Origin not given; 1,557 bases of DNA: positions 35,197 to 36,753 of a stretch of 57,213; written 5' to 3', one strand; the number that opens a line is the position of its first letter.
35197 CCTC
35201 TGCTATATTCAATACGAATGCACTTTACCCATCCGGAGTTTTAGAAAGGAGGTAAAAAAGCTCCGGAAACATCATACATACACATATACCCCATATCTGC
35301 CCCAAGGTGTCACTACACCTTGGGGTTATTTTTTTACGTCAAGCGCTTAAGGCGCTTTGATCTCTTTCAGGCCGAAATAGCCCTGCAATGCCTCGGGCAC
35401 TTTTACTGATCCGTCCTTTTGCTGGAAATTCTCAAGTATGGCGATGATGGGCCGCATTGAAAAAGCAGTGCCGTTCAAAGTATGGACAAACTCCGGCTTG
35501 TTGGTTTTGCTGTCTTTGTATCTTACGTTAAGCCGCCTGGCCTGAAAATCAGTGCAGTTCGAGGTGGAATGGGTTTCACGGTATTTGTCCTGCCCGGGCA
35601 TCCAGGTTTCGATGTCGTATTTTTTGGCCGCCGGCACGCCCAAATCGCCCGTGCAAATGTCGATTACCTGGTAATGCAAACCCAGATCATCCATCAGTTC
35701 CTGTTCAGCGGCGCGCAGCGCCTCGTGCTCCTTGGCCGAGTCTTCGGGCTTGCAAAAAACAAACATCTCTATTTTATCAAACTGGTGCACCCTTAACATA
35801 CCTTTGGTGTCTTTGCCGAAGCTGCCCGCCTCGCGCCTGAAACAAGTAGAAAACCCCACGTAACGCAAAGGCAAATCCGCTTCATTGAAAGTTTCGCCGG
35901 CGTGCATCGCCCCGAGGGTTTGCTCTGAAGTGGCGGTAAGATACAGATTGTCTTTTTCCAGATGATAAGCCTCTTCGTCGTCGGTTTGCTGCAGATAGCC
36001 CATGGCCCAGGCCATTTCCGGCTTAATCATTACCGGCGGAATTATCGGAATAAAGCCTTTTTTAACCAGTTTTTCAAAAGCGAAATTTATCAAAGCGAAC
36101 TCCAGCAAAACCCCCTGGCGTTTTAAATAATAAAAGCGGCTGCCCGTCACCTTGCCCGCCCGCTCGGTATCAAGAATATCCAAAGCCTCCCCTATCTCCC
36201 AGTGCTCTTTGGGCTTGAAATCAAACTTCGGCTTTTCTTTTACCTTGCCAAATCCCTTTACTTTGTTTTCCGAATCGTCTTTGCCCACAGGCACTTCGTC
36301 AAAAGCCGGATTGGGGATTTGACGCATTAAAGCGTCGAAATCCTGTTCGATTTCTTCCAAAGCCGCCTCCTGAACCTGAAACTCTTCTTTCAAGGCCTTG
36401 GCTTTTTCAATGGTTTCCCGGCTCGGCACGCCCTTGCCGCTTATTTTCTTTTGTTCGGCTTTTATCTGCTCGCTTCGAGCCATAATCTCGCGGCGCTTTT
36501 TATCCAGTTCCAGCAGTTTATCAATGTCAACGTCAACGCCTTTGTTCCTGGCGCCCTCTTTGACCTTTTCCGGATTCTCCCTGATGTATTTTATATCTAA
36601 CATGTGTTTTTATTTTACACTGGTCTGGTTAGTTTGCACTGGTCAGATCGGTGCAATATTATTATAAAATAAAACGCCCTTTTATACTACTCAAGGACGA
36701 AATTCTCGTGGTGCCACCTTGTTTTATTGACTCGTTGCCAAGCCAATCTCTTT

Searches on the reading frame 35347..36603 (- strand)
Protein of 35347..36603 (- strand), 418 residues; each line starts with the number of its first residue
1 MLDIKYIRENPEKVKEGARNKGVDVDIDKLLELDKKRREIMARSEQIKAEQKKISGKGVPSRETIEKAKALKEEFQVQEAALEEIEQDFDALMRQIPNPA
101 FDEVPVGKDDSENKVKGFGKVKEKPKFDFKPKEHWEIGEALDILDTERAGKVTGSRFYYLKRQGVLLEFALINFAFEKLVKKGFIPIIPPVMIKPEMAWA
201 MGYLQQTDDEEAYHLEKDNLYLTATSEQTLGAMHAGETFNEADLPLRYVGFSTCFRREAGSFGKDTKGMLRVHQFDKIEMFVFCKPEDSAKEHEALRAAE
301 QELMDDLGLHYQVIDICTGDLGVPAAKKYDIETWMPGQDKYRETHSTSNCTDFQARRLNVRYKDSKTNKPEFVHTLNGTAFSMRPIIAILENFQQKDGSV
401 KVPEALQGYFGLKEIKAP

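Call 11: find_related_loci(query=window:35347-36603:-, collection=genome_contigs, flank=3000)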
Query window:35347-36603:- (418 aa) in genome_contigs; peptide patterns used: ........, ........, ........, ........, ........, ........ (x = any residue, [..] = any of these).
600 stretches matched a pattern (row limit reached: there are more); 540 encode a relative of the query (tblastn E <= 1e-3); the best 80 are kept; 80 distinct loci.
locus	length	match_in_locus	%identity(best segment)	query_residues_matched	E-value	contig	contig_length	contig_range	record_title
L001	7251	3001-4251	86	1-416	0e+0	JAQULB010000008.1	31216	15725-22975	MAG: Candidatus Paceibacterota bacterium isolate STD1_120 NODE_2910_length_31216_cov_5.396314_Sandtown_D1, whole genome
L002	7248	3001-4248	85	1-416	0e+0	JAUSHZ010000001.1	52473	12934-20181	MAG: bacterium isolate E14_metabat.bin.214 E14_k141_1414056, whole genome shotgun sequence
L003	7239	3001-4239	63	1-415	8e-179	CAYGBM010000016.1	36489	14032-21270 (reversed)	MAG TPA_asm: uncultured Candidatus Saccharibacteria bacterium isolate ERP108616_co1_44 genome assembly, contig: k119_586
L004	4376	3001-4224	60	1-416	2e-166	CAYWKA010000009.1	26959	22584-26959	MAG TPA_asm: uncultured Candidatus Saccharibacteria bacterium isolate binchicken_co34_241 genome assembly, contig: NODE_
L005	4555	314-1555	57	1-410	4e-165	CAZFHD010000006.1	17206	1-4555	MAG TPA_asm: uncultured Candidatus Saccharibacteria bacterium isolate binchicken_co196_455 genome assembly, contig: NODE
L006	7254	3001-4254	58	1-415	1e-162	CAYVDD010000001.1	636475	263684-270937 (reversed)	MAG TPA_asm: uncultured Candidatus Saccharibacteria bacterium isolate SRP323688_co1_61 genome assembly, contig: NODE_7_l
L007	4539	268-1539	56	1-416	9e-159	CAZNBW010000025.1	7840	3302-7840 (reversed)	MAG TPA_asm: uncultured Candidatus Saccharibacteria bacterium isolate SRP178699_co2_52 genome assembly, contig: NODE_103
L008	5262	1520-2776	56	1-415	6e-159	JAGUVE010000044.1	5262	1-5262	MAG: Parcubacteria group bacterium isolate DeMMO5_22 c_000000016055, whole genome shotgun sequence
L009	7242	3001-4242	56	1-415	1e-150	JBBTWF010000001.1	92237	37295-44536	MAG: Patescibacteria group bacterium isolate H41-bin263_1 H41_bin263_1_000000000001, whole genome shotgun sequence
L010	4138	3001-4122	59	1-383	7e-145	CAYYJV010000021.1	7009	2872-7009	MAG TPA_asm: uncultured Candidatus Saccharibacteria bacterium isolate binchicken_co184_129 genome assembly, contig: NODE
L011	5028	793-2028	51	1-417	1e-141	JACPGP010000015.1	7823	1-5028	MAG: Candidatus Levyibacteriota bacterium isolate NC_groundwater_391_Ag_B-0.1um_40_33 GD18-4_B1_scaffold_416218, whole g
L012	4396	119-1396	50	1-416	3e-137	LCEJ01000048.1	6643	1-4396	MAG: Candidatus Daviesbacteria bacterium GW2011_GWA2_42_7 UV41_C0048, whole genome shotgun sequence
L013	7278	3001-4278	52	1-416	2e-136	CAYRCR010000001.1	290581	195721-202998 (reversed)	MAG TPA_asm: uncultured Gammaproteobacteria bacterium isolate SRP050083_co1_366 genome assembly, contig: NODE_3_length_2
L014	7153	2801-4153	49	1-416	2e-135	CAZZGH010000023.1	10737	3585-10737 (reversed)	MAG TPA_asm: uncultured Candidatus Saccharibacteria bacterium isolate binchicken_co38_350 genome assembly, contig: NODE_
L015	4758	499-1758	51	1-416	1e-134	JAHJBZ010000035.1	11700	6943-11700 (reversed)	MAG: Patescibacteria group bacterium isolate Modern_marine.mb.280 Modern_marine.mb.280_k141_1032155, whole genome shotgu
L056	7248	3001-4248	47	1-417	1e-118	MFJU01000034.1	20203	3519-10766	MAG: Candidatus Gottesmanbacteria bacterium RIFCSPLOWO2_01_FULL_42_22 rifcsplowo2_01_scaffold_4917, whole genome shotgun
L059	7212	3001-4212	48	1-411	4e-118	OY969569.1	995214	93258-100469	MAG: Candidatus Gottesmanbacteria bacterium isolate MFD03899.bin.c.1 genome assembly, chromosome: 1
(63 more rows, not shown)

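Call 31: find_homologous_proteins(query=window:35347-36603:-, max_evalue=1e-100)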
Query window:35347-36603:- (418 aa): 7429 proteins with E <= 1e-100 among 8000 candidates; the best 120 are listed.
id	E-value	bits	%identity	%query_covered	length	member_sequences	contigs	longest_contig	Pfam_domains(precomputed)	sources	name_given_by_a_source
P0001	9.8e-280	945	100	100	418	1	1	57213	PF00587.31,PF02403.28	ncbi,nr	ncbi:MAG: serine--tRNA ligase [Candidatus Pacebacteria bacterium]|nr:serine--tRNA ligase [Candidatus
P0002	7.9e-246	834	87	100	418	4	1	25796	PF00587.31,PF02403.28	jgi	-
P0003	7.6e-245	830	88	100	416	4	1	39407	PF00587.31,PF02403.28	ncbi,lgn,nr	ncbi:MAG: serine--tRNA ligase [Candidatus Gribaldobacteria bacterium]|nr:serine--tRNA ligase [Candid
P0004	1.7e-242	823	87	100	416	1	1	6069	PF00587.31,PF02403.28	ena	-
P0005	4.0e-239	812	85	100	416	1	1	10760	PF00587.31,PF02403.28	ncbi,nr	ncbi:MAG: serine--tRNA ligase [Candidatus Pacebacteria bacterium]|nr:serine--tRNA ligase [Candidatus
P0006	1.7e-238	809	86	100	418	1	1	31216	PF00587.31,PF02403.28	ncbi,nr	ncbi:MAG: serine--tRNA ligase [Candidatus Pacebacteria bacterium]|nr:serine--tRNA ligase [Candidatus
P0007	3.2e-238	809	85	99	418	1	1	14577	PF00587.31,PF02403.28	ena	-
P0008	3.3e-238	809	85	99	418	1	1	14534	PF00587.31,PF02403.28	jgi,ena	-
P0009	4.0e-238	808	86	99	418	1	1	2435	PF00587.31,PF02403.28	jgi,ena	-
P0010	5.6e-238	808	85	100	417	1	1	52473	PF00587.31,PF02403.28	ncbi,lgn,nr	ncbi:MAG: serine--tRNA ligase [bacterium]|nr:serine--tRNA ligase [bacterium]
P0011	6.1e-238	808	84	100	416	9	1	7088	PF00587.31,PF02403.28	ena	-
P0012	7.3e-238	807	85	100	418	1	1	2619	PF00587.31,PF02403.28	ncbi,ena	ncbi:MAG: serine--tRNA ligase [Patescibacteria group bacterium]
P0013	2.1e-237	806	85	100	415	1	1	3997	PF00587.31,PF02403.28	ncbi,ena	ncbi:MAG: serine--tRNA ligase [Patescibacteria group bacterium]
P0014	6.2e-237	804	85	99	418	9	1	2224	PF00587.31,PF02403.28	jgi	-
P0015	1.1e-236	803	84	100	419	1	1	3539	PF00587.31,PF02403.28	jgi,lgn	-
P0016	1.9e-234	796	84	100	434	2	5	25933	PF00587.31,PF02403.28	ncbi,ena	-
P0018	2.2e-233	793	85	100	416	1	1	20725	PF00587.31,PF02403.28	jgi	-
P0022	1.3e-228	777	83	100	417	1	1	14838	PF00587.31,PF02403.28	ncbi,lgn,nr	ncbi:MAG: serine--tRNA ligase [Candidatus Pacebacteria bacterium]|nr:serine--tRNA ligase [Candidatus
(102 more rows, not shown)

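Call 32: find_encoding_contigs(protein=P0002, flank=10000, max_places=1)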
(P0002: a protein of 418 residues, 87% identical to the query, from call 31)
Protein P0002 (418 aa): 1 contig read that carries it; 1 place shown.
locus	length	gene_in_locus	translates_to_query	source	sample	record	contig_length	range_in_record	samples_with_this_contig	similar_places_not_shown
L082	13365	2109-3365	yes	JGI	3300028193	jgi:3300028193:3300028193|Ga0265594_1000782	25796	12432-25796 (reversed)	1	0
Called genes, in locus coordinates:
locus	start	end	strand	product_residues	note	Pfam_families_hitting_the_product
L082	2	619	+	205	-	?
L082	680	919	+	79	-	-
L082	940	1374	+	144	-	-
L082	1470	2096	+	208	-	-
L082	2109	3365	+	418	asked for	PF02403:Seryl_tRNA_N, PF00587:tRNA-synt_2b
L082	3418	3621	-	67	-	-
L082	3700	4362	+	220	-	PF13489:Methyltransf_23, PF13649:Methyltransf_25 (faint), PF13847:Methyltransf_31 (weak), PF08241:Methyltransf_11, PF08242:Methyltransf_12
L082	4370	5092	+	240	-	PF00561:Abhydrolase_1, PF06342:DUF1057 (weak), PF06821:Ser_hydrolase (weak), PF12146:Hydrolase_4, PF12697:Abhydrolase_6, PF20408:Abhydrolase_11 (faint), PF01738:DLH (faint), PF00561:Abhydrolase_1 (weak)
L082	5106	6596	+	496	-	PF08245:Mur_ligase_M, PF02875:Mur_ligase_C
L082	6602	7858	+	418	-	PF01041:DegT_DnrJ_EryC1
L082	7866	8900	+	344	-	PF02388:FemAB, PF13480:Acetyltransf_6, PF02388:FemAB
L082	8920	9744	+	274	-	PF08478:POTRA_1 (weak)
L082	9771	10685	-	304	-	PF01544:CorA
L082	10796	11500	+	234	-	PF08220:HTH_DeoR (faint), PF01628:HrcA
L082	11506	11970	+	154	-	PF01025:GrpE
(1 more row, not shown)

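Call 33: find_encoding_contigs(protein=P0003, flank=10000, max_places=1)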
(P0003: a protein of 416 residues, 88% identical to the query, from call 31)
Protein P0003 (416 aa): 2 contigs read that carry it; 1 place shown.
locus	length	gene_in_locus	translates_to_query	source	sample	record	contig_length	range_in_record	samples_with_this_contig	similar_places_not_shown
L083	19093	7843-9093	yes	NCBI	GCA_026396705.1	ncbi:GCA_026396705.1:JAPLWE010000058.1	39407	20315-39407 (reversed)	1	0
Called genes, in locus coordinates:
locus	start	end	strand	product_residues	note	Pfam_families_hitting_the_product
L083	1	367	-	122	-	PF02784:Orn_Arg_deC_N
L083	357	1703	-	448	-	PF02655:ATP-grasp_3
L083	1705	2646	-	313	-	PF13480:Acetyltransf_6 (weak)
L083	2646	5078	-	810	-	PF01071:GARS_A (faint), PF02655:ATP-grasp_3, PF02786:CPSase_L_D2 (faint), PF08443:RimK (faint), PF13535:ATP-grasp_4, PF18603:LAL_C2 (weak), PF02655:ATP-grasp_3 (weak), PF07478:Dala_Dala_lig_C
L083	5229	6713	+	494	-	PF01336:tRNA_anti-codon, PF00152:tRNA-synt_2, PF01409:tRNA-synt_2d (faint)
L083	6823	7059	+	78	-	-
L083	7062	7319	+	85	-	-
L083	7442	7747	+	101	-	-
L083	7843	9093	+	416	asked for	PF02403:Seryl_tRNA_N, PF00587:tRNA-synt_2b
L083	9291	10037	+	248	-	PF00561:Abhydrolase_1, PF00975:Thioesterase (faint), PF06342:DUF1057, PF06821:Ser_hydrolase, PF12146:Hydrolase_4, PF12697:Abhydrolase_6, PF20408:Abhydrolase_11 (faint)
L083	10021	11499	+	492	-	PF08245:Mur_ligase_M, PF02875:Mur_ligase_C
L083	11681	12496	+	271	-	PF08478:POTRA_1 (weak)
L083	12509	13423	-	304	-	PF01544:CorA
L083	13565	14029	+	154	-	PF13392:HNH_3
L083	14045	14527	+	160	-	PF01025:GrpE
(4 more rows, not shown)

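Call 34: find_encoding_contigs(protein=P0005, flank=10000, max_places=1)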
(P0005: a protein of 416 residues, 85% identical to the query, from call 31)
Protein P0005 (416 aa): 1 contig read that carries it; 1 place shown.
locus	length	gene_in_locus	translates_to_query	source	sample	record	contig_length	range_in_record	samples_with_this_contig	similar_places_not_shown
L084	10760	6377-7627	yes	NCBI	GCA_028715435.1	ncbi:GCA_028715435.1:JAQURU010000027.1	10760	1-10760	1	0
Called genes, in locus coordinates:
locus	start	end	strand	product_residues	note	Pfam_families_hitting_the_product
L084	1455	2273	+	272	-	PF04085:MreC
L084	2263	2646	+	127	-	PF04093:MreD (weak)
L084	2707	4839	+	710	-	PF03717:PBP_dimer, PF00905:Transpeptidase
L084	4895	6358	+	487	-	PF01336:tRNA_anti-codon, PF00152:tRNA-synt_2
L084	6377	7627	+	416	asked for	PF02403:Seryl_tRNA_N, PF00587:tRNA-synt_2b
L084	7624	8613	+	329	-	PF02388:FemAB, PF13480:Acetyltransf_6, PF02388:FemAB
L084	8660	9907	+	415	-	PF08245:Mur_ligase_M, PF02875:Mur_ligase_C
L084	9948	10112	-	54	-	-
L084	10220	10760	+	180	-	PF01820:Dala_Dala_lig_N, PF07478:Dala_Dala_lig_C (faint)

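Call 35: find_encoding_contigs(protein=P0007, flank=10000, max_places=1)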
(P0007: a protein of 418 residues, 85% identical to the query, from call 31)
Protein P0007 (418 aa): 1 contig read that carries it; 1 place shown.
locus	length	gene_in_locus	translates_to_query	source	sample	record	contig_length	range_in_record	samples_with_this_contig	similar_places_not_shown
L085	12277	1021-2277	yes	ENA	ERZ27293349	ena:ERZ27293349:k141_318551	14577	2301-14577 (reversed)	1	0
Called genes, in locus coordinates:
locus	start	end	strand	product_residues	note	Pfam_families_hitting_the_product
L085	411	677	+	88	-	-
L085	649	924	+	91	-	-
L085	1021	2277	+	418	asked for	PF02403:Seryl_tRNA_N, PF00587:tRNA-synt_2b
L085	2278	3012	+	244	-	PF00561:Abhydrolase_1, PF00975:Thioesterase (weak), PF06342:DUF1057 (weak), PF06821:Ser_hydrolase, PF12146:Hydrolase_4, PF12697:Abhydrolase_6, PF20408:Abhydrolase_11 (faint)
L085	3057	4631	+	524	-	PF08245:Mur_ligase_M, PF02875:Mur_ligase_C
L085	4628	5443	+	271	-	PF08478:POTRA_1 (faint), PF03799:FtsQ_DivIB_C (weak)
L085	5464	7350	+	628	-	PF02086:MethyltransfD12, PF03602:Cons_hypoth95 (faint), PF09445:Methyltransf_15 (faint), PF01555:N6_N4_Mtase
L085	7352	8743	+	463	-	-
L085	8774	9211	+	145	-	-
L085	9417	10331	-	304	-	PF01544:CorA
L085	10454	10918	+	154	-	PF13392:HNH_3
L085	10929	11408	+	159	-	PF01025:GrpE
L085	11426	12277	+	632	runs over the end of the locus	PF00012:HSP70, PF06723:MreB_Mbl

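Call 58: search_protein_families(library=pfam, proteins=[window:35347-36603:-], max_evalue=0.01)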
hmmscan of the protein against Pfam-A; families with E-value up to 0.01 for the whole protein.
window:35347-36603:- (418 aa): 2 families
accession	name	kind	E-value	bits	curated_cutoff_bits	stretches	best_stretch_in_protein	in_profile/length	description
PF00587.30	tRNA-synt_2b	-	7.2e-40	137.4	29.3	1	216-392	7-178/179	tRNA synthetase class II core domain (G, H, P, S and T)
PF02403.27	Seryl_tRNA_N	-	2.7e-20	73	28.2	1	1-98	1-106/108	Seryl-tRNA synthetase N-terminal domain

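Call 66: find_encoding_contigs(protein=P0004, flank=2500, max_places=1)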
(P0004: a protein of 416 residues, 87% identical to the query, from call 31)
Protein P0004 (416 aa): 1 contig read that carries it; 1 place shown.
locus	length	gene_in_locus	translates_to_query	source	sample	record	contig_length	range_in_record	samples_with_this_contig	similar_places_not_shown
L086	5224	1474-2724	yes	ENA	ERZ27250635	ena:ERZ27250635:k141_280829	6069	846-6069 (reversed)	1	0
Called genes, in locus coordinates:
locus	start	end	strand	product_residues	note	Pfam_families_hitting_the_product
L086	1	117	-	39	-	?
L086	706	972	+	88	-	-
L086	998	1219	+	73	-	-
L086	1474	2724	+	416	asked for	PF02403:Seryl_tRNA_N, PF00587:tRNA-synt_2b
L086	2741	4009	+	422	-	PF08245:Mur_ligase_M, PF02875:Mur_ligase_C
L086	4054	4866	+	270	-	PF08478:POTRA_1 (weak), PF03799:FtsQ_DivIB_C (weak)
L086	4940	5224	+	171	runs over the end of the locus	-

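Call 67: find_encoding_contigs(protein=P0008, flank=2500, max_places=1)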
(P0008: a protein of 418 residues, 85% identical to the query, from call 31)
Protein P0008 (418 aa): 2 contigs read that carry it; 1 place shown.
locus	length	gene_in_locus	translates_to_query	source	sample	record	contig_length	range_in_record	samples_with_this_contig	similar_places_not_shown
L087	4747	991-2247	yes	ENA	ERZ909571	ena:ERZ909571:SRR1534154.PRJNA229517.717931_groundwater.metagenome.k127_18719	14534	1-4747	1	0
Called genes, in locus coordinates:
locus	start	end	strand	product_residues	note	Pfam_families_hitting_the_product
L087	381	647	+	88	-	-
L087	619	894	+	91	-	-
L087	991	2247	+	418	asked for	PF02403:Seryl_tRNA_N, PF00587:tRNA-synt_2b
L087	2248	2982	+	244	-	PF00561:Abhydrolase_1, PF00975:Thioesterase (weak), PF06342:DUF1057 (weak), PF06821:Ser_hydrolase, PF12146:Hydrolase_4, PF12697:Abhydrolase_6, PF20408:Abhydrolase_11 (faint)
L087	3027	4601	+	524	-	PF08245:Mur_ligase_M, PF02875:Mur_ligase_C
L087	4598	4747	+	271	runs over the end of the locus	PF08478:POTRA_1 (faint), PF03799:FtsQ_DivIB_C (weak)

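Call 68: find_encoding_contigs(protein=P0011, flank=2500, max_places=1)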
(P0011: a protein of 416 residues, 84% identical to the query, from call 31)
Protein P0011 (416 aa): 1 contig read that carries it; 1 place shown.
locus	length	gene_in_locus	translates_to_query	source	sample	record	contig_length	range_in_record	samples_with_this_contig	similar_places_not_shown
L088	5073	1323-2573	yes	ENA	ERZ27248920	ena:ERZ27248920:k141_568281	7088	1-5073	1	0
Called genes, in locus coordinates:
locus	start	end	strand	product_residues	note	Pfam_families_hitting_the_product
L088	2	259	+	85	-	?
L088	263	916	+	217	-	-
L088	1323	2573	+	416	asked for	PF02403:Seryl_tRNA_N, PF00587:tRNA-synt_2b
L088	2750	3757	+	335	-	PF02388:FemAB, PF13480:Acetyltransf_6, PF02388:FemAB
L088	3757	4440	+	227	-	PF01168:Ala_racemase_N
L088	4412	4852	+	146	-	PF00842:Ala_racemase_C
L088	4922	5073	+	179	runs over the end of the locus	PF20803:PaaX_M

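Call 69: find_encoding_contigs(protein=P0016, flank=2500, max_places=1)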
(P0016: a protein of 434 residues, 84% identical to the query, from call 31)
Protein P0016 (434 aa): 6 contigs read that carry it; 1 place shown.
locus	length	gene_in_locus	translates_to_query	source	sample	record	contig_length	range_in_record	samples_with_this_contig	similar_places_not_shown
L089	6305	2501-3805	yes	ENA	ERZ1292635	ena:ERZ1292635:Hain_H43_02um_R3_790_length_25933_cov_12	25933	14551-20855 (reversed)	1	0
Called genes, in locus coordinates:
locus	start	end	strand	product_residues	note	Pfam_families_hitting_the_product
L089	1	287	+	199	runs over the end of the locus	PF01844:HNH, PF14279:HNH_5 (weak)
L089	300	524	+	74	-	-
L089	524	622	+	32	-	-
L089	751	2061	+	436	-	PF01336:tRNA_anti-codon, PF00152:tRNA-synt_2, PF01409:tRNA-synt_2d (faint)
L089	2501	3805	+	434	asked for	PF02403:Seryl_tRNA_N, PF00587:tRNA-synt_2b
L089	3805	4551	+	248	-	PF00561:Abhydrolase_1, PF06342:DUF1057, PF06821:Ser_hydrolase, PF12146:Hydrolase_4, PF12697:Abhydrolase_6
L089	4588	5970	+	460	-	PF08245:Mur_ligase_M, PF02875:Mur_ligase_C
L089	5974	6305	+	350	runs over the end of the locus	PF02388:FemAB, PF13480:Acetyltransf_6 (weak), PF02388:FemAB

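Call 70: find_encoding_contigs(protein=P0018, flank=2500, max_places=1)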
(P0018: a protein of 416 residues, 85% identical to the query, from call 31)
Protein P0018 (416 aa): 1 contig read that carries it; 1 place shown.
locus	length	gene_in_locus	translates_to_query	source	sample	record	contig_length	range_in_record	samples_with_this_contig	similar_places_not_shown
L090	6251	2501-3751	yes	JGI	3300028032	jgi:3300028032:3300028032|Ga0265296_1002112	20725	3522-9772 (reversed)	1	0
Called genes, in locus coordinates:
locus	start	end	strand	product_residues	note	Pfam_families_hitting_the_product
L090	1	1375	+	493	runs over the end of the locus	PF01336:tRNA_anti-codon, PF00152:tRNA-synt_2, PF01409:tRNA-synt_2d (weak)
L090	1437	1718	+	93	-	-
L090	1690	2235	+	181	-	PF07963:N_methyl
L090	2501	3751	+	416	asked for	PF02403:Seryl_tRNA_N, PF00587:tRNA-synt_2b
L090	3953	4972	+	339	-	PF02388:FemAB, PF13480:Acetyltransf_6, PF02388:FemAB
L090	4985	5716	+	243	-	PF00561:Abhydrolase_1, PF06342:DUF1057, PF06821:Ser_hydrolase, PF12146:Hydrolase_4, PF12697:Abhydrolase_6, PF20408:Abhydrolase_11 (faint), PF03096:Ndr (weak)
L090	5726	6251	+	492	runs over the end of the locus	PF08245:Mur_ligase_M, PF02875:Mur_ligase_C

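Call 71: find_encoding_contigs(protein=P0022, flank=2500, max_places=1)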
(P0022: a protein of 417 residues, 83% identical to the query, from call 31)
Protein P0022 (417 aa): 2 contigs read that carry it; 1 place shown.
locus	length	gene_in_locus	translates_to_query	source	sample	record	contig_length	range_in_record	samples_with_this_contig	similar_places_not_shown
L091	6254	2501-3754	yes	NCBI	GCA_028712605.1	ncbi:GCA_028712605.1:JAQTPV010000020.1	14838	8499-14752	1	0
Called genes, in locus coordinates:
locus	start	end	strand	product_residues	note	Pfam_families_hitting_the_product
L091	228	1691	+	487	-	PF01336:tRNA_anti-codon, PF00152:tRNA-synt_2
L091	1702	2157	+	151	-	PF00293:NUDIX, PF14815:NUDIX_4 (weak)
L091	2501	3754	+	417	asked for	PF02403:Seryl_tRNA_N, PF00587:tRNA-synt_2b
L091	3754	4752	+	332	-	PF02388:FemAB, PF13480:Acetyltransf_6, PF02388:FemAB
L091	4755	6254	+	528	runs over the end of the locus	?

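Call 79: search_protein_families(library=pfam, proteins=[L056:352-1233:+, L056:1230-2978:+, L059:2347-2985:+, L002:2342-2986:+], max_evalue=0.001)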
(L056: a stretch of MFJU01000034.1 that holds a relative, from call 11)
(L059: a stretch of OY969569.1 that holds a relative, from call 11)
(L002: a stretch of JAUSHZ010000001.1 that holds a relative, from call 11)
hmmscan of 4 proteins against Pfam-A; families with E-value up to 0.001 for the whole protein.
L056:352-1233:+ (293 aa): 0 families

L056:1230-2978:+ (582 aa): 5 families
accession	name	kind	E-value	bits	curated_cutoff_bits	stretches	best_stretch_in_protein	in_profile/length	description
PF02826.25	2-Hacid_dh_C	-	3.3e-56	189.9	25.1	1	109-279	1-178/178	D-isomer specific 2-hydroxyacid dehydrogenase, NAD binding domain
PF00389.36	2-Hacid_dh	-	7.3e-33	113.5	24.6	1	9-311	2-134/134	D-isomer specific 2-hydroxyacid dehydrogenase, catalytic domain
PF00702.32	Hydrolase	-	8.3e-11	43.1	26.4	1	328-492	2-185/191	haloacid dehalogenase-like hydrolase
PF12710.13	HAD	-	8.5e-06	26.8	27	1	330-491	1-185/189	haloacid dehalogenase-like hydrolase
PF13478.12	XdhC_C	-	0.00044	21.2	29.7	0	147-244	2-66/125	XdhC Rossmann domain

L059:2347-2985:+ (212 aa): 1 family
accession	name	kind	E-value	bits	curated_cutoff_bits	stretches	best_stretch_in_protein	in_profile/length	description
PF00300.27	His_Phos_1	-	2.2e-50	171.5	21.7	1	4-197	1-194/194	Histidine phosphatase superfamily (branch 1)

L002:2342-2986:+ (214 aa): 0 families
